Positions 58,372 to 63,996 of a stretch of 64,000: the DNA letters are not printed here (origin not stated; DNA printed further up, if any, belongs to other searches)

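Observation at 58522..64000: Dockerin-bearing M60-like glycopeptidase with an overlapping secreted partner: a candidate cohesin-dockerin surface complex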

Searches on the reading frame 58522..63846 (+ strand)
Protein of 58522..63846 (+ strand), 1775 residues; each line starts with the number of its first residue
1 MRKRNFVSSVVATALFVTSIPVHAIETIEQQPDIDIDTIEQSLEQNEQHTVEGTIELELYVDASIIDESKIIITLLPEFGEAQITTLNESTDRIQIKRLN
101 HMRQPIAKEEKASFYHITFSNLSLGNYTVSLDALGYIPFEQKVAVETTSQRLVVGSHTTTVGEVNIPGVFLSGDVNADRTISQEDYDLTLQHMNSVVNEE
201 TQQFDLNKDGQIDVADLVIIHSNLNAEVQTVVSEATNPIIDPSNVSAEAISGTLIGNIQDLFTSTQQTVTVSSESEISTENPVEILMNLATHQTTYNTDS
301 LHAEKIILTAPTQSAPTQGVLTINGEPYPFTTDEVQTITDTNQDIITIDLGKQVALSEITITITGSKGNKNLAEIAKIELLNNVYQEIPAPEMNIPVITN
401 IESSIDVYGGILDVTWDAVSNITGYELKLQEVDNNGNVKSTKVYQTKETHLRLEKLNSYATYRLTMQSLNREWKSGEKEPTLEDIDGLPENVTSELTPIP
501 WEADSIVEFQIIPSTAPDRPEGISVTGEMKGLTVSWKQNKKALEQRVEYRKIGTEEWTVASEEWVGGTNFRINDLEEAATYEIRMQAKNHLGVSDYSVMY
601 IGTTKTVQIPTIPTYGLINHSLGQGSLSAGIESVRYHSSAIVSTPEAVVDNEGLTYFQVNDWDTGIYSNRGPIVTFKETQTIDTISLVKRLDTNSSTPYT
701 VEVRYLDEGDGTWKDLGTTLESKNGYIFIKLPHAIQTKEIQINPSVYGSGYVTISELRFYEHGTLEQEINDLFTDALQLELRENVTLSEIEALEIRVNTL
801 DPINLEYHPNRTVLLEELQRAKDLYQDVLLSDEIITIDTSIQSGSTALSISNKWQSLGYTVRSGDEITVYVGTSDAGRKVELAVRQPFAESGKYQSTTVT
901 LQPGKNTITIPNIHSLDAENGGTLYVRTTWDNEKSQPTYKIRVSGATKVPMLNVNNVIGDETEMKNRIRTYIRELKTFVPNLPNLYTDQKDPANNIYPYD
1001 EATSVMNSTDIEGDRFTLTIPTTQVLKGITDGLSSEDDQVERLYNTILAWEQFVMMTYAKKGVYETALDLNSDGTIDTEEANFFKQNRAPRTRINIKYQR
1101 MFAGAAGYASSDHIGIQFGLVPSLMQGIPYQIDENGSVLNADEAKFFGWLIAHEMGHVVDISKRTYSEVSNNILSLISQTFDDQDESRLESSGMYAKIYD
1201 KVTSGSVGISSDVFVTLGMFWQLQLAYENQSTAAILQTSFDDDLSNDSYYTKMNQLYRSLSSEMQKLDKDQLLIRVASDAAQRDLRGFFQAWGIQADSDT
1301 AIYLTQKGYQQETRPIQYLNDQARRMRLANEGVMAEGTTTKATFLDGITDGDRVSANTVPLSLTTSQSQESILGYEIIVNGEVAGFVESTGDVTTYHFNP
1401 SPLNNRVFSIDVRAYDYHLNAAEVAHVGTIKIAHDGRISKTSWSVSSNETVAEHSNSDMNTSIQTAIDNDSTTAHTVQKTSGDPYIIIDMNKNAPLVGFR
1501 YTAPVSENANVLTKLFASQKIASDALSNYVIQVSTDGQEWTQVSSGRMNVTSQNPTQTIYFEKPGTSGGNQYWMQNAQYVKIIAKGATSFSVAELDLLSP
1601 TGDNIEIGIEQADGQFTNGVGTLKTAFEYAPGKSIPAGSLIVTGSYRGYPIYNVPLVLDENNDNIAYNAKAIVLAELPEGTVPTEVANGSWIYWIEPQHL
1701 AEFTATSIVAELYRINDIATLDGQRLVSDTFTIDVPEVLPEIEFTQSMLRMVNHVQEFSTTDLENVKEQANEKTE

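Call 5: search_protein_families(library=pfam, proteins=[window:58522-63846:+], max_evalue=0.1)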
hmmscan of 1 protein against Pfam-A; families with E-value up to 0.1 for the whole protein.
window:58522-63846:+ (1775 aa): 15 families
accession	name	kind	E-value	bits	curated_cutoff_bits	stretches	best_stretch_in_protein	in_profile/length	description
PF13402.12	Peptidase_M60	-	1e-18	68.3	25.8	1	1010-1293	31-275/275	Peptidase M60, enhancin and enhancin-like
PF00754.31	F5_F8_type_C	-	1.9e-11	44.6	28.2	2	1455-1586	5-114/127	F5/8 type C domain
PF00041.27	fn3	-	1.1e-10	42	25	2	412-481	16-81/84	Fibronectin type III domain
PF22633.2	F5_F8_type_C_2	-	1.8e-10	41.7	27.8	1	1466-1563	2-82/91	NedA-like, galactose-binding domain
PF25059.1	FN3_DSCAM-DSCAML_C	-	7.9e-09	36.2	39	1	545-601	23-78/89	DSCAM/DSCAML C-terminal Fn3-like domain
PF00404.24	Dockerin_1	-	8.9e-09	35.9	22.9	1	173-225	2-57/57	Dockerin type I domain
PF13202.12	EF-hand_5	-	8.1e-07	28.7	25.9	1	202-217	6-21/25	EF hand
PF00036.39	EF-hand_1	-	0.00066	19.5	25.4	0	203-218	8-23/29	EF hand domain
PF13405.12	EF-hand_6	-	0.0079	16.3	25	0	202-220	7-25/30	EF-hand domain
PF23785.1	DUF7171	-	0.016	15.8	27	1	1380-1481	12-108/138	Protein of unknown function (DUF7171)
PF13499.12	EF-hand_7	-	0.017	15.9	30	0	202-223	9-30/67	EF-hand domain pair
PF22768.1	SPP1_Dit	-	0.039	14.6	25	0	836-913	9-84/97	Siphovirus-type tail component, C-terminal domain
PF16656.11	Pur_ac_phosph_N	-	0.054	14.5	30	1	523-594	6-86/93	Purple acid Phosphatase, N-terminal domain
PF07495.19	Y_Y_Y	-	0.056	13.8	26.6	0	116-129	29-42/65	Y_Y_Y domain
PF24227.1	DUF7443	-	0.098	12.7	27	0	325-347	24-46/58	Domain of unknown function (DUF7443)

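Call 20: find_homologous_proteins(query=window:58522-63846:+)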
Query window:58522-63846:+ (1775 aa): 113 proteins with E <= 0.001 among 8000 candidates.
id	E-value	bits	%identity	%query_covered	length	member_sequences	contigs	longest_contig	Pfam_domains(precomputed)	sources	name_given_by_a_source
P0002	0.0e+0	3927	100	100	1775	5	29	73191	PF00754.32,PF13402.13,PF25059.2,PF00404.25,PF22633.4,PF13202.13,PF00041.28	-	-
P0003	0.0e+0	2520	69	92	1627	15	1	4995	PF00754.32,PF13402.13,PF25059.2,PF00404.25,PF22633.4,PF13202.13,PF00041.28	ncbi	ncbi:MAG: M60 family metallopeptidase, partial [Culicoidibacterales bacterium]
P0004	0.0e+0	1772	49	97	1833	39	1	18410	PF00754.32,PF13402.13,PF00404.25,PF00041.28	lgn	-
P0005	0.0e+0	1328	41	97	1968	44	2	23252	PF18449.8,PF00754.32,PF13402.13,PF00404.25,PF22633.4,PF00041.28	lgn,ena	-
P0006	0.0e+0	1325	41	97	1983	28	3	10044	PF00754.32,PF13402.13,PF00404.25,PF22633.4,PF00041.28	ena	-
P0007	0.0e+0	1297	40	97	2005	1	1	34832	PF18449.8,PF13402.13,PF00404.25,PF00041.28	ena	-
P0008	0.0e+0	1291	40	97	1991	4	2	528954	PF00754.32,PF13402.13,PF00041.28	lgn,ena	-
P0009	0.0e+0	1270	39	98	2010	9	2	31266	PF00754.32,PF13402.13,PF00404.25,PF00041.28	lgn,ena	-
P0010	0.0e+0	1268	40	98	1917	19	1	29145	PF00754.32,PF13402.13,PF25059.2,PF00404.25,PF00041.28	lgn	-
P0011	0.0e+0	1265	41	94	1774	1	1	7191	PF00754.32,PF13402.13,PF00041.28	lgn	-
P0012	0.0e+0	1259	40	97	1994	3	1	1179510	PF18449.8,PF00754.32,PF13402.13,PF00404.25,PF00041.28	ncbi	ncbi:M60 family metallopeptidase [Clostridium tertium]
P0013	0.0e+0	1256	40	93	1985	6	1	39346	PF00754.32,PF13402.13,PF22633.4,PF00041.28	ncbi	-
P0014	0.0e+0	1244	40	94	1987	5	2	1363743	PF00754.32,PF13402.13,PF00404.25,PF22633.4,PF00041.28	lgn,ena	-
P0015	0.0e+0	1243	40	98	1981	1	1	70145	PF00754.32,PF13402.13,PF00404.25,PF00041.28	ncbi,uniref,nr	ncbi:M60 family metallopeptidase [Clostridium sp. AL.422]|uniref:M60 family metallopeptidase n=1 Tax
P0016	0.0e+0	1240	40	96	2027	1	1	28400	PF00754.32,PF13402.13,PF00404.25,PF22633.4,PF00041.28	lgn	-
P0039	0.0e+0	1151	38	98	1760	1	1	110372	PF00754.32,PF13402.13,PF25059.2,PF22633.4,PF00041.28,PF16656.12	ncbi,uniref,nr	ncbi:hypothetical protein CHL78_009620 [Romboutsia weinsteinii]|uniref:Carbohydrate-binding protein 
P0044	0.0e+0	1137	40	79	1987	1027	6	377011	PF00754.32,PF13402.13,PF00404.25,PF13202.13,PF00041.28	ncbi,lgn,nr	ncbi:TPA: calcium-binding adhesion protein [Clostridioides difficile]|nr:M60 family metallopeptidase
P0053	0.0e+0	1087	36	94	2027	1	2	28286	PF00754.32,PF13402.13,PF00404.25,PF00041.28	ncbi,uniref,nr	ncbi:M60 family metallopeptidase [Turicibacter sanguinis]|uniref:M60 family metallopeptidase n=1 Tax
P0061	6.6e-269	914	35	95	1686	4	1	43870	PF28033.1,PF00754.32,PF13402.13,PF25059.2,PF00404.25,PF00041.28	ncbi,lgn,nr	ncbi:MAG: hypothetical protein HFJ54_01960 [Clostridia bacterium]|nr:hypothetical protein [Clostridi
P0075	3.5e-194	666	31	92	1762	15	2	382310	PF00754.32,PF13402.13,PF22633.4,PF00041.28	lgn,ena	-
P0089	3.4e-176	606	30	92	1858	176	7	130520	PF00754.32,PF13402.13,PF00041.28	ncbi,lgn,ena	-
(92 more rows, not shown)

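Call 22: find_encoding_contigs(protein=P0004, flank=8000, max_places=3)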
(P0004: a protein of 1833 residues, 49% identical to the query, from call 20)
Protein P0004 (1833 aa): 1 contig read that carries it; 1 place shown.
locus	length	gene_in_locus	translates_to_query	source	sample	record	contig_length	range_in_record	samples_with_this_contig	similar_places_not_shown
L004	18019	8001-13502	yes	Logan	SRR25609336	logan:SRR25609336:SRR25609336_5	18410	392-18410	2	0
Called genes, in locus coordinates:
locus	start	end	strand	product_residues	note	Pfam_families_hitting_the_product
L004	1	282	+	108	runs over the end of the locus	PF03551:PadR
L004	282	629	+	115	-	PF06304:DUF1048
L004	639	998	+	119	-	PF06304:DUF1048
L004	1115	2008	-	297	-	PF05569:Peptidase_M56, PF07454:SpoIIP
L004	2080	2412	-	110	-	PF05569:Peptidase_M56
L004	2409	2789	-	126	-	PF05569:Peptidase_M56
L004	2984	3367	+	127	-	PF03965:Penicillinase_R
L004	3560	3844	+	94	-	-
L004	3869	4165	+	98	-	PF00702:Hydrolase (weak), PF13419:HAD_2 (weak)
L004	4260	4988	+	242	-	PF22507:DUF6994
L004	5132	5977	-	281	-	PF08543:Phos_pyr_kin, PF00294:PfkB (weak), PF01256:Carb_kinase (weak)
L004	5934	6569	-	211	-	PF07155:ECF-ribofla_trS, PF12822:ECF_trnsprt (weak)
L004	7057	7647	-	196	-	PF09335:VTT_dom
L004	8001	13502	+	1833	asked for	PF00404:Dockerin_1, PF00754:F5_F8_type_C (faint), PF00041:fn3, PF13402:Peptidase_M60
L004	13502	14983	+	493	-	PF16403:Bact_surface_Ig-like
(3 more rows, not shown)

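Call 23: find_encoding_contigs(protein=P0044, flank=8000, max_places=2)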
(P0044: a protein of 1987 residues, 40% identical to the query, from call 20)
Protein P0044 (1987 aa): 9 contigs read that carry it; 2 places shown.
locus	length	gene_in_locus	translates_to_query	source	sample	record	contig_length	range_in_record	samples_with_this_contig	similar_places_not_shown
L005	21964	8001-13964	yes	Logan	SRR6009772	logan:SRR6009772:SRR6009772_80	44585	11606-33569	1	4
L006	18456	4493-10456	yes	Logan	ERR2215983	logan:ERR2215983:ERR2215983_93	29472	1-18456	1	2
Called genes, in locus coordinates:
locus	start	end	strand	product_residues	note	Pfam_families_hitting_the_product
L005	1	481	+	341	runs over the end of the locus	PF02547:Queuosine_synth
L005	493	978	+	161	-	PF06146:PsiE (weak)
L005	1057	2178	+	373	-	PF01702:TGT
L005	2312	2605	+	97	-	PF02699:YajC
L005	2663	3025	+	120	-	PF12670:DUF3792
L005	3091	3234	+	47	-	PF13165:SCIFF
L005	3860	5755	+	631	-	PF22093:Cwp8_D2, PF22135:Cwp8_D3, PF04122:CW_binding_2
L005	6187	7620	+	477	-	PF04122:CW_binding_2, PF00188:CAP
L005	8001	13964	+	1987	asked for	PF00404:Dockerin_1 (weak), PF13202:EF-hand_5 (faint), PF00754:F5_F8_type_C (faint), PF00041:fn3 (faint), PF13402:Peptidase_M60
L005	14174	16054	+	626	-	PF04122:CW_binding_2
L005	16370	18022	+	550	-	PF04122:CW_binding_2, PF16403:Bact_surface_Ig-like (faint), PF00188:CAP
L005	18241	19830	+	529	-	PF04122:CW_binding_2, PF07523:Big_3 (weak), PF00188:CAP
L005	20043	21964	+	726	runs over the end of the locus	PF12211:LMWSLP_N, PF04122:CW_binding_2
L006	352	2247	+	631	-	PF22093:Cwp8_D2, PF22135:Cwp8_D3, PF04122:CW_binding_2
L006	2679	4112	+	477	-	PF04122:CW_binding_2, PF00188:CAP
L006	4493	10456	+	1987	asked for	PF00404:Dockerin_1 (weak), PF13202:EF-hand_5 (faint), PF00754:F5_F8_type_C (faint), PF00041:fn3 (faint), PF13402:Peptidase_M60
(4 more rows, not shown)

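Call 36: find_encoding_contigs(protein=P0012, flank=6000, max_places=1)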
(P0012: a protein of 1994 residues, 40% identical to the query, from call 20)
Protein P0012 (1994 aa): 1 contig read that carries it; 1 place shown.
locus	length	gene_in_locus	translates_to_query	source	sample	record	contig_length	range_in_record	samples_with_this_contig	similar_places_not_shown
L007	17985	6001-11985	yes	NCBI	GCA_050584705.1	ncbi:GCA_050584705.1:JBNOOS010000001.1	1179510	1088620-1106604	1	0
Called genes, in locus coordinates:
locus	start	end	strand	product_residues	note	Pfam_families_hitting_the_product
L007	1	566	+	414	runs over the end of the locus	PF27120:YybI_C, PF27665:UCP028175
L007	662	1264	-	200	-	PF10646:Germane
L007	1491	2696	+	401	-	PF19935:DUF6398, PF04184:ST7, PF13374:TPR_10 (faint), PF13428:TPR_14 (faint)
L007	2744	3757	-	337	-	-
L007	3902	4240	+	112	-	PF03960:ArsC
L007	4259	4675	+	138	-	-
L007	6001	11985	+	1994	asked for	PF00404:Dockerin_1 (weak), PF00754:F5_F8_type_C (faint), PF00041:fn3 (weak), PF18449:Endotoxin_C2 (weak), PF13402:Peptidase_M60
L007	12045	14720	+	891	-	PF18981:InlK_D3 (faint), PF16403:Bact_surface_Ig-like, PF07523:Big_3 (weak), PF16403:Bact_surface_Ig-like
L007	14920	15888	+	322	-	PF03706:LPG_synthase_TM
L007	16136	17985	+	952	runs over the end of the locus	PF02922:CBM_48, PF00128:Alpha-amylase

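Call 37: find_encoding_contigs(protein=P0053, flank=6000, max_places=1)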
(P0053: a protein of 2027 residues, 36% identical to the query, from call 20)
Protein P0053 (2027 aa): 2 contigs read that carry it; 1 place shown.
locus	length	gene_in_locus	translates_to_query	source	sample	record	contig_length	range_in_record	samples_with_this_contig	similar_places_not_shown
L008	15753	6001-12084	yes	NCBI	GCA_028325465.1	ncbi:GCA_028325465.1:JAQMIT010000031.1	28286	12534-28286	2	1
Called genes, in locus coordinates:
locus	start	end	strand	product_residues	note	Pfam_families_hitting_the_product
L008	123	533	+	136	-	-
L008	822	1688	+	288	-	-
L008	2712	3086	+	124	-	PF03592:Terminase_2 (weak)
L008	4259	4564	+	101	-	-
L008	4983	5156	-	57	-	-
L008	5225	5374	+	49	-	-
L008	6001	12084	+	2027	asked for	PF00041:fn3 (faint), PF00404:Dockerin_1 (weak), PF13402:Peptidase_M60, PF00754:F5_F8_type_C (weak)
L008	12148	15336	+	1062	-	PF16403:Bact_surface_Ig-like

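Call 38: find_encoding_contigs(protein=P0061, flank=6000, max_places=1)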
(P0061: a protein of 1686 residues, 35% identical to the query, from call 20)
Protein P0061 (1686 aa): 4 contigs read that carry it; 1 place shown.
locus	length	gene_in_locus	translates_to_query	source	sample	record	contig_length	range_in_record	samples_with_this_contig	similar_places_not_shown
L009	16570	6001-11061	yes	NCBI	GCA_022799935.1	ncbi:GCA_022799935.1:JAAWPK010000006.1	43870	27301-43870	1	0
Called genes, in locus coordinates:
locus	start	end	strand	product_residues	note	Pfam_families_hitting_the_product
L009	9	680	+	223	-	PF00072:Response_reg, PF00486:Trans_reg_C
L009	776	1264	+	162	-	PF02557:VanY (weak)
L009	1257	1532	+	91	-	PF02557:VanY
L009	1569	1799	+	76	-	-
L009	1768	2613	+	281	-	PF02518:HATPase_c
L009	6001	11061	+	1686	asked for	PF00404:Dockerin_1, PF00041:fn3 (weak), PF25059:FN3_DSCAM-DSCAML_C (faint), PF28033:Fn3_ROS1 (faint), PF00041:fn3 (weak), PF13402:Peptidase_M60, PF00754:F5_F8_type_C (weak)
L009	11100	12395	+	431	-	-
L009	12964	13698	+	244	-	PF00702:Hydrolase, PF13419:HAD_2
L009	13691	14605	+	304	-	PF01966:HD (faint)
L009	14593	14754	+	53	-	-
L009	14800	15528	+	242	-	PF01048:PNP_UDP_1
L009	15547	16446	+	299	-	PF00664:ABC_membrane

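Call 39: find_encoding_contigs(protein=P0039, flank=6000, max_places=1)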
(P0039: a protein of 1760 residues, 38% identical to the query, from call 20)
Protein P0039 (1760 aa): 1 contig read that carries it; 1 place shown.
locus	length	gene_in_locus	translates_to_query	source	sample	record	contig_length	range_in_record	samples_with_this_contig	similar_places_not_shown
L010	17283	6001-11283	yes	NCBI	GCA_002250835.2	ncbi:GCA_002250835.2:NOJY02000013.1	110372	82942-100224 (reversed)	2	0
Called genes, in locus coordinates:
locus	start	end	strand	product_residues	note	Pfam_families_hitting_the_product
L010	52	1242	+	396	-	PF00202:Aminotran_3, PF00266:Aminotran_5 (weak)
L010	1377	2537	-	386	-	PF24996:NANM, PF24681:Kelch_KLHDC2_KLHL20_DRC7, PF13964:Beta-prop_Calicin (faint), PF24981:Beta-prop_ATRN-LZTR1, PF25210:Kelch_FKB95, PF24996:NANM, PF01344:Kelch_1 (faint), PF13415:Beta-prop_FBX42 (weak)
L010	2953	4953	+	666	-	PF00069:Pkinase, PF07714:PK_Tyr_Ser-Thr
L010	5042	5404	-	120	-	PF09719:C_GCAxxG_C_C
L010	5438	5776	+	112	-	PF00581:Rhodanese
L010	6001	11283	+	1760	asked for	PF16656:Pur_ac_phosph_N (faint), PF00041:fn3 (weak), PF25059:FN3_DSCAM-DSCAML_C (faint), PF00041:fn3 (weak), PF13402:Peptidase_M60, PF00754:F5_F8_type_C, PF22633:F5_F8_type_C_2 (weak)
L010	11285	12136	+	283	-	-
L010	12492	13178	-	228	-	PF04203:Sortase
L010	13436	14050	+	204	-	PF00196:GerE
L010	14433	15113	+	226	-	PF00196:GerE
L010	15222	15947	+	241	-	-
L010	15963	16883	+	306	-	-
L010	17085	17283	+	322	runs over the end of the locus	PF03816:LytR_cpsA_psr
